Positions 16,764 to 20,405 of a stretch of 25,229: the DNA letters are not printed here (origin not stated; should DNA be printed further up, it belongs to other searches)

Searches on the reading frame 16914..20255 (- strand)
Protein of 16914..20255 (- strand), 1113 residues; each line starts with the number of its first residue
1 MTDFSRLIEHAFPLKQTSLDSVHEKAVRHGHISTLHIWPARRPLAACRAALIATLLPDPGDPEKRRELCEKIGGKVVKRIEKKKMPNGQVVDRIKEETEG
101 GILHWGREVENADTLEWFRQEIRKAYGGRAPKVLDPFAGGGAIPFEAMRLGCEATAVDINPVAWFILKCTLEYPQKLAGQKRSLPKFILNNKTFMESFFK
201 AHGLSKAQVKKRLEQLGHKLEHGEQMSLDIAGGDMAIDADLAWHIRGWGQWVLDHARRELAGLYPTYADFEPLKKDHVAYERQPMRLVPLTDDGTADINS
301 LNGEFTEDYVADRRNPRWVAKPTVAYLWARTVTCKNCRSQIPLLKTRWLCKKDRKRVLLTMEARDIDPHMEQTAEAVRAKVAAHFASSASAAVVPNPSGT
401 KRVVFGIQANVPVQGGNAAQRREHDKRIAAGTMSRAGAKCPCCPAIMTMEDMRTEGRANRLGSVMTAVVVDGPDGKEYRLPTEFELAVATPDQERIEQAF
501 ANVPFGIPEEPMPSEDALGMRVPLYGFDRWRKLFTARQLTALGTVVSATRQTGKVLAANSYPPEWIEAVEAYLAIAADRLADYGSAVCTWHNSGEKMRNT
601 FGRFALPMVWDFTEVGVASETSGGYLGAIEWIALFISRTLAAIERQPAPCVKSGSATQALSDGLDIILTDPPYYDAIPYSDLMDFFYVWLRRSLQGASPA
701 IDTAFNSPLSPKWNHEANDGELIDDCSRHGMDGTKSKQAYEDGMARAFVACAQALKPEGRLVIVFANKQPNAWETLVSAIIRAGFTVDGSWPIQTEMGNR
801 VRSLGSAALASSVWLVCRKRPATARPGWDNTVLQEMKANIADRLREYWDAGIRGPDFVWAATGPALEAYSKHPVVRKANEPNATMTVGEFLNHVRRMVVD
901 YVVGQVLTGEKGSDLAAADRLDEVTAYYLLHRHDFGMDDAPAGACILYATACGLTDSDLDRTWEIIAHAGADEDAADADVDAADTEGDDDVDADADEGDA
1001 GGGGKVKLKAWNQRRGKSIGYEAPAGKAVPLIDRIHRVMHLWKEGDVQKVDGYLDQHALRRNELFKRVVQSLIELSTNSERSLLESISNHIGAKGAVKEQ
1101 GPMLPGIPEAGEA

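Call 19: search_protein_families(library=pfam, proteins=[window:16914-20255:-], max_evalue=0.001)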
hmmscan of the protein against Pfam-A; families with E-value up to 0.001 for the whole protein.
window:16914-20255:- (1113 aa): 3 families
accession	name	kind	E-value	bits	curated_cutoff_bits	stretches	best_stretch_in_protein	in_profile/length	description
PF06634.17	DUF1156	-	4.3e-17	62.5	24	1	11-61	1-52/73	Protein of unknown function (DUF1156)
PF02086.21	MethyltransfD12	-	0.00019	21.7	22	1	115-200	9-90/253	D12 class N6 adenine-specific DNA methyltransferase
PF01555.25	N6_N4_Mtase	-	0.00053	20.4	26.7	0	665-784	2-71/221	DNA methylase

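Call 20: search_protein_families(library=padloc, proteins=[window:16914-20255:-], max_evalue=0.001)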
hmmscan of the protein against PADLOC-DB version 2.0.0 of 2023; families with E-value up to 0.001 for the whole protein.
window:16914-20255:- (1113 aa): 14 families
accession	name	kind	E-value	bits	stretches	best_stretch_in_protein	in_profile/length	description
PDLC00661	HmaB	-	1.8e-119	398.1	2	424-903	325-810/973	DNA-adenine methylase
PDLC00660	HmaB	-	8.4e-113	376.1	2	427-900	327-807/967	DNA-adenine methylase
PDLC03233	MTase_II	-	4.5e-48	162.3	2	435-834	275-657/731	Type II methyltransferase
PDLC03352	MTase_II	-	5.8e-44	148.2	2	500-919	386-839/1023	Type II methyltransferase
PDLC02189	DUF1156_MTase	-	1.8e-39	133.7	3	526-843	438-701/944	-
PDLC03314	MTase_II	-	1.2e-25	87.8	2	570-822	460-681/944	Type II methyltransferase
PDLC02541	PglX|PglXI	-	1.6e-10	37.7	1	734-787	537-590/919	PglXI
PDLC04134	mad2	-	2.3e-06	24.7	0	122-163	283-325/492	mads_2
PDLC03312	MTase_II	-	4.6e-06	22.6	1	649-786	1111-1229/1344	Type II methyltransferase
PDLC03367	MTase_II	-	4.7e-06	23.2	0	133-175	45-87/633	Type II methyltransferase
PDLC03319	MTase_II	-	7.7e-06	23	0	125-179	19-73/503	Type II methyltransferase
PDLC03224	MTase_II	-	2.2e-05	21.6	1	130-169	94-133/481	Type II methyltransferase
PDLC03322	MTase_II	-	3.2e-05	21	1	127-168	62-103/446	Type II methyltransferase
PDLC03353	MTase_II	-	0.00014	19.5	0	664-794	28-110/260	Type II methyltransferase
